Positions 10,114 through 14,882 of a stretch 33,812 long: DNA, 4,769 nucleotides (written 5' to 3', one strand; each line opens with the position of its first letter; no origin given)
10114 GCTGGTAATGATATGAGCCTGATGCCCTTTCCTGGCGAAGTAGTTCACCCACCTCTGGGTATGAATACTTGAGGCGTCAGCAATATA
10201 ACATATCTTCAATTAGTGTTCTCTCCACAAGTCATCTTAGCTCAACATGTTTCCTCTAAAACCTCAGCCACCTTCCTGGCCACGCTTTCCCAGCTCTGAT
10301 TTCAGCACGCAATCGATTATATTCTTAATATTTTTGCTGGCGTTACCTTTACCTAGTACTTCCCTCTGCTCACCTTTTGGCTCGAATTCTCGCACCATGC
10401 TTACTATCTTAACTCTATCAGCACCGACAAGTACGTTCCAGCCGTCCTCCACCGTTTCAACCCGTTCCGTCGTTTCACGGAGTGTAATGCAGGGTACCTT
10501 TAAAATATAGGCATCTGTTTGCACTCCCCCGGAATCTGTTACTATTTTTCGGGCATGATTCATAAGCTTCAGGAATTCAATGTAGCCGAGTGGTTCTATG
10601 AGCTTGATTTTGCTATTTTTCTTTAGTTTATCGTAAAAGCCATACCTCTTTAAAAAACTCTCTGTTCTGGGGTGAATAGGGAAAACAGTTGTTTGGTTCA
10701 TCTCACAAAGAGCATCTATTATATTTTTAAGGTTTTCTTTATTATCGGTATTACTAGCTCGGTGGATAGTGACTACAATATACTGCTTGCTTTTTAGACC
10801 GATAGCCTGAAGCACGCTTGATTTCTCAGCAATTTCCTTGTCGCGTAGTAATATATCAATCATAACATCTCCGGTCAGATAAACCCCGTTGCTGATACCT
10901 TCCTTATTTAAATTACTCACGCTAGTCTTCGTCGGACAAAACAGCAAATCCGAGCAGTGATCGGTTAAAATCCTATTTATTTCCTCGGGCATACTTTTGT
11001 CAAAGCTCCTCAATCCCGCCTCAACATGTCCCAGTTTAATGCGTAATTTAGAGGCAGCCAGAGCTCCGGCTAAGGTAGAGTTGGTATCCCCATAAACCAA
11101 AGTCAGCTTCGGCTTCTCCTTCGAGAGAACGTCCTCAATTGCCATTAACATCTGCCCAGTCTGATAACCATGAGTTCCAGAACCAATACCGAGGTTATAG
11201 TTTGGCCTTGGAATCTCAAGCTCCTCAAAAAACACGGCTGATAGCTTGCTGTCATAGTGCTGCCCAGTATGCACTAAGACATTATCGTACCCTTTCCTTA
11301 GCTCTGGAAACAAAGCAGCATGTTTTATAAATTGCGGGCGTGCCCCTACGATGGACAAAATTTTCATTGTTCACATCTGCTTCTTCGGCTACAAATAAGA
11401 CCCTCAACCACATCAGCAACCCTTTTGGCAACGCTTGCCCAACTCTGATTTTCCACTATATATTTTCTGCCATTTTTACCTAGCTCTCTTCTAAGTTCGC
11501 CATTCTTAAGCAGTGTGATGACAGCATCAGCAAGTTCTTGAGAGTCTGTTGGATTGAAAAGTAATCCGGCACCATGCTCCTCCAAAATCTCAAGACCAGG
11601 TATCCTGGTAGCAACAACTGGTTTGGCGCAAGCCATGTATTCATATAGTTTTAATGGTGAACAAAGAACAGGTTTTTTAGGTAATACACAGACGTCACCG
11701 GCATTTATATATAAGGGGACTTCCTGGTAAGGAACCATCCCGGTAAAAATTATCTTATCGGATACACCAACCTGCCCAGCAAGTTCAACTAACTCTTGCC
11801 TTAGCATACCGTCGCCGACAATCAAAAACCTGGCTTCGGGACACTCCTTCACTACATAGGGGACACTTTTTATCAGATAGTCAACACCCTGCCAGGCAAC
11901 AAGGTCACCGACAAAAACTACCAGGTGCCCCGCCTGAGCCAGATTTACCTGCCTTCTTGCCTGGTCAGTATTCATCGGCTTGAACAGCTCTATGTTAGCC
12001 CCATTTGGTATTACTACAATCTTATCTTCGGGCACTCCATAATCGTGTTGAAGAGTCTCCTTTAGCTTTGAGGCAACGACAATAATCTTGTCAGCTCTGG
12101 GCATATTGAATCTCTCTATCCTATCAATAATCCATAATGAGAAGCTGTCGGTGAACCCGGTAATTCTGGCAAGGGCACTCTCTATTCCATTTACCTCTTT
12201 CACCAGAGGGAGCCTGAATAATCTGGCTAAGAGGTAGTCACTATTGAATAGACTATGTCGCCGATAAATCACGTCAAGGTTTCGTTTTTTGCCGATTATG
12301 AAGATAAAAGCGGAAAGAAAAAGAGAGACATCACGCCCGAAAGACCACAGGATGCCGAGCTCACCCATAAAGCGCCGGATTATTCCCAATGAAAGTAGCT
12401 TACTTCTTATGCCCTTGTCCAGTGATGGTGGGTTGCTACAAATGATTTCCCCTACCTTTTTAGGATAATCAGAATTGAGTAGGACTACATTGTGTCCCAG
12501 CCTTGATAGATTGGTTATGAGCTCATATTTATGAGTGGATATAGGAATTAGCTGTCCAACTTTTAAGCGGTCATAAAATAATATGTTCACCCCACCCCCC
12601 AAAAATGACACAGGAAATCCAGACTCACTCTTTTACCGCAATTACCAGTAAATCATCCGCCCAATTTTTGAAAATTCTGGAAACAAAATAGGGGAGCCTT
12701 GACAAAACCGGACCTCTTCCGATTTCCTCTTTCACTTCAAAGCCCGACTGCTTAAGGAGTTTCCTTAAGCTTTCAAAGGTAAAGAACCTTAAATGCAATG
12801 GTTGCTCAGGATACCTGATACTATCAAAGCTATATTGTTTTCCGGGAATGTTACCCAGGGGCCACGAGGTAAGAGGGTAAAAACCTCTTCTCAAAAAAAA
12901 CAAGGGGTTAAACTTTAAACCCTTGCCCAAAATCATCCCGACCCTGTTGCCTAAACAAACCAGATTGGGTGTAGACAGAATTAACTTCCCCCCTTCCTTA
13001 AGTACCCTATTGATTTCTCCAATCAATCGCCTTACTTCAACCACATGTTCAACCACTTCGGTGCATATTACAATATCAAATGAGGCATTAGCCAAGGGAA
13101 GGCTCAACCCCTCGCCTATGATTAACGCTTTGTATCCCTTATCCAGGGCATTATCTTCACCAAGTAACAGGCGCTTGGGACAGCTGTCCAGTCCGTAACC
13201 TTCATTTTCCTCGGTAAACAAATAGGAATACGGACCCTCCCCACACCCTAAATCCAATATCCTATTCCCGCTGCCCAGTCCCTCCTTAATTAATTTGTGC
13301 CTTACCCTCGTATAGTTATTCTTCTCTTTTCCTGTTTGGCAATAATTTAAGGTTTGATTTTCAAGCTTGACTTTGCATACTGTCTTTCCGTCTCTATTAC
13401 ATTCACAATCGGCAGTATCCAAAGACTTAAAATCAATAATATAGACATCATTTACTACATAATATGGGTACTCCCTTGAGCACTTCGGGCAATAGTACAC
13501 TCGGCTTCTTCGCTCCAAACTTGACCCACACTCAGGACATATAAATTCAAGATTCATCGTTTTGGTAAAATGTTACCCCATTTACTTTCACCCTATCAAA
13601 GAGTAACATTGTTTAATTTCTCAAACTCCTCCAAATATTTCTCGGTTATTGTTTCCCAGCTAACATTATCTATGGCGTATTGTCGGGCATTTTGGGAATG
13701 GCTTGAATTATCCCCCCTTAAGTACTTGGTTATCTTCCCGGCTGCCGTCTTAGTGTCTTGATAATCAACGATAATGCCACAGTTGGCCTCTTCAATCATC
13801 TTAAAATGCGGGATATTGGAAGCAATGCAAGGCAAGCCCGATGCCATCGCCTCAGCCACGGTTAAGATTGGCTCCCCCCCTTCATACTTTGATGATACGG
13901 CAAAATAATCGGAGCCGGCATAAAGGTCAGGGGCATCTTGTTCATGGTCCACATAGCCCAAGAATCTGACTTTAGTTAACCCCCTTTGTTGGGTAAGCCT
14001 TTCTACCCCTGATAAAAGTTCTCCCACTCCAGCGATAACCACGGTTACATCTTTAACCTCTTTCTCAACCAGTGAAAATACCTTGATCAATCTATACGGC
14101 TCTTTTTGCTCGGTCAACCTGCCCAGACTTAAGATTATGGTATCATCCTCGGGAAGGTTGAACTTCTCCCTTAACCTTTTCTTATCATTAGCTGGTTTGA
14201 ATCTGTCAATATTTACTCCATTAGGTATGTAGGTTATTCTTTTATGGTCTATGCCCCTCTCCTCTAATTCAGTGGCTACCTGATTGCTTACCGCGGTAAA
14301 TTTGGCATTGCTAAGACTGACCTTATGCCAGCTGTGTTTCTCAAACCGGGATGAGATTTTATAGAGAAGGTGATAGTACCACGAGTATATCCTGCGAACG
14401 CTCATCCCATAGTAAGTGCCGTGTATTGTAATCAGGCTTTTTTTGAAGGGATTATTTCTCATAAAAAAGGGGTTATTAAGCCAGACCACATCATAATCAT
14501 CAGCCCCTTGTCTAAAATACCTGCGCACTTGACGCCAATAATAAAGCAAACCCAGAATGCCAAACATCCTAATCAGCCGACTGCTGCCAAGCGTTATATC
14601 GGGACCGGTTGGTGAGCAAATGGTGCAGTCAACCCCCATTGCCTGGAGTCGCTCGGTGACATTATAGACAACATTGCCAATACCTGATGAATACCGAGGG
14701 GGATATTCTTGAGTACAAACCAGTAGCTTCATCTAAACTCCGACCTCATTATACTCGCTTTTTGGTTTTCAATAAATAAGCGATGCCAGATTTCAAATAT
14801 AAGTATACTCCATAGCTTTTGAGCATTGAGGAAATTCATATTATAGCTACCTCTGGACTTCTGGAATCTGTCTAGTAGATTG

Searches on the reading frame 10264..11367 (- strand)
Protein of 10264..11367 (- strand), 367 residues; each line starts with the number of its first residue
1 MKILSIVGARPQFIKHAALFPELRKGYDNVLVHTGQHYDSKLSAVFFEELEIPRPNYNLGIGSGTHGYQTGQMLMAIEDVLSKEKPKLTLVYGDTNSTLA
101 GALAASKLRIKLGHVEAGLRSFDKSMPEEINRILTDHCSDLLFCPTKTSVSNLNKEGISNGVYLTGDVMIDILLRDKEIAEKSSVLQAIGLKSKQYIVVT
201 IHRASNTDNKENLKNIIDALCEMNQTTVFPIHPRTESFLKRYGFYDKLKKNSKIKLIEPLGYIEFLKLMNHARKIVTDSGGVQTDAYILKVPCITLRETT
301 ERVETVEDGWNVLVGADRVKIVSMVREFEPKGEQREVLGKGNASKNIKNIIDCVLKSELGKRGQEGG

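Call 26: search_protein_families(library=pfam, proteins=[window:10264-11367:-], max_evalue=0.00001)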
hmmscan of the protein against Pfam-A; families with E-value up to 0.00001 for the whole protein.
window:10264-11367:- (367 aa): 1 family
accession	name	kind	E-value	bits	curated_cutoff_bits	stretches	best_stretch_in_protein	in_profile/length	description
PF02350.25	Epimerase_2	-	8.6e-108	360.7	30.6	1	25-351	7-346/347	UDP-N-acetylglucosamine 2-epimerase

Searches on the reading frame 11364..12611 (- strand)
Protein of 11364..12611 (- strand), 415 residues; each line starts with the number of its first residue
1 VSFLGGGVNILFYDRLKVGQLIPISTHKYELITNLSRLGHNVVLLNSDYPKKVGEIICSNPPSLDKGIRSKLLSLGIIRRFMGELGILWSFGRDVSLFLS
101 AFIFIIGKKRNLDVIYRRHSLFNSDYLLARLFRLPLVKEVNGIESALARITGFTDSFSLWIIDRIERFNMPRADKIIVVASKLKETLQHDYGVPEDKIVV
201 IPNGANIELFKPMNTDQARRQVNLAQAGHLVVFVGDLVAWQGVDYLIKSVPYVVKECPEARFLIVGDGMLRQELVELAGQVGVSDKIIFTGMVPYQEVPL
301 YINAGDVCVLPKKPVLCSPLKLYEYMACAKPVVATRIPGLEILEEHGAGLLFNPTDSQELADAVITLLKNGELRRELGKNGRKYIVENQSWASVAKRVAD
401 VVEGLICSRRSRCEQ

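Call 26: search_protein_families(library=pfam, proteins=[window:11364-12611:-], max_evalue=0.00001)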
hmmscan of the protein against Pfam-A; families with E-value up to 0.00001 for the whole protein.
window:11364-12611:- (415 aa): 5 families
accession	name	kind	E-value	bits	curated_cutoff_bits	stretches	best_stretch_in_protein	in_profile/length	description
PF13692.12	Glyco_trans_1_4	-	5.3e-33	114.7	27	1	229-370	2-142/142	Glycosyl transferases group 1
PF00534.26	Glycos_transf_1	-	1.2e-32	113.2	26.4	1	216-383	3-171/172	Glycosyl transferases group 1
PF13439.12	Glyco_transf_4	-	1.2e-15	58.4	28.5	1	25-208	5-169/170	Glycosyltransferase Family 4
PF13524.12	Glyco_trans_1_2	-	8.4e-11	42.4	25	1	255-398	10-142/144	Glycosyl transferase-like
PF13579.12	Glyco_trans_4_4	-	5.3e-10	40.3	29.7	1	27-204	6-158/158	Glycosyl transferase 4-like domain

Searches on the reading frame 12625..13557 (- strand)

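Call 26: search_protein_families(library=pfam, proteins=[window:12625-13557:-], max_evalue=0.00001)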
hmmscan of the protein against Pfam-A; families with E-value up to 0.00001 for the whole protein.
window:12625-13557:- (310 aa): 7 families
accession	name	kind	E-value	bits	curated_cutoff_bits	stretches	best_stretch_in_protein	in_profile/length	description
PF13489.12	Methyltransf_23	-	1.7e-18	67.4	27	1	84-277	11-163/164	Methyltransferase domain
PF08241.18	Methyltransf_11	-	1.6e-17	64.3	21.2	1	101-194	1-95/95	Methyltransferase domain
PF13847.12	Methyltransf_31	-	1.1e-15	58.1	27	1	96-198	3-113/145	Methyltransferase domain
PF13649.12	Methyltransf_25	-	1.4e-12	48.5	27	1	100-190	1-97/97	Methyltransferase domain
PF08242.18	Methyltransf_12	-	6.4e-08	33.7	30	1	101-192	1-98/98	Methyltransferase domain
PF07021.18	MetW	-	1.4e-06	28.5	21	1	86-201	3-114/193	Methionine biosynthesis protein MetW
PF01209.24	Ubie_methyltran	-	3.9e-06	26.8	20.1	1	95-193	46-150/233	ubiE/COQ5 methyltransferase family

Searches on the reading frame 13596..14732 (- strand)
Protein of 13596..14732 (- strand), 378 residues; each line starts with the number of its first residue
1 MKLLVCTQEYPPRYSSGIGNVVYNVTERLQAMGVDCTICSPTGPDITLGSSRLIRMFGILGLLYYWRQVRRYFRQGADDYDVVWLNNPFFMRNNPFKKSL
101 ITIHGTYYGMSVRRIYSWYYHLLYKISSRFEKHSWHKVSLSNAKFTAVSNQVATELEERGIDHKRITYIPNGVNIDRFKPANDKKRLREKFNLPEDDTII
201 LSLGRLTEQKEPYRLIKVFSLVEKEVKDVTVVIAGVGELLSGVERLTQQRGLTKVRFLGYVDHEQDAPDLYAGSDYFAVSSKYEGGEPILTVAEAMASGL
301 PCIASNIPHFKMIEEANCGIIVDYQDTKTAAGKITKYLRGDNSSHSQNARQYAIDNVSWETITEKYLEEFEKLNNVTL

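Call 26: search_protein_families(library=pfam, proteins=[window:13596-14732:-], max_evalue=0.00001)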
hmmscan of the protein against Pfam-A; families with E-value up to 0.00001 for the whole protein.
window:13596-14732:- (378 aa): 4 families
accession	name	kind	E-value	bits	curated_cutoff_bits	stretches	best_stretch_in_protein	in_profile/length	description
PF00534.26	Glycos_transf_1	-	1.7e-29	103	26.4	1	183-350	1-166/172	Glycosyl transferases group 1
PF13692.12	Glyco_trans_1_4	-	7.9e-23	81.7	27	1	199-338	3-140/142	Glycosyl transferases group 1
PF13439.12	Glyco_transf_4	-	2.3e-19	70.5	28.5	1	16-177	2-170/170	Glycosyltransferase Family 4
PF13579.12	Glyco_trans_4_4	-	2.2e-07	31.8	29.7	1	16-172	1-158/158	Glycosyl transferase 4-like domain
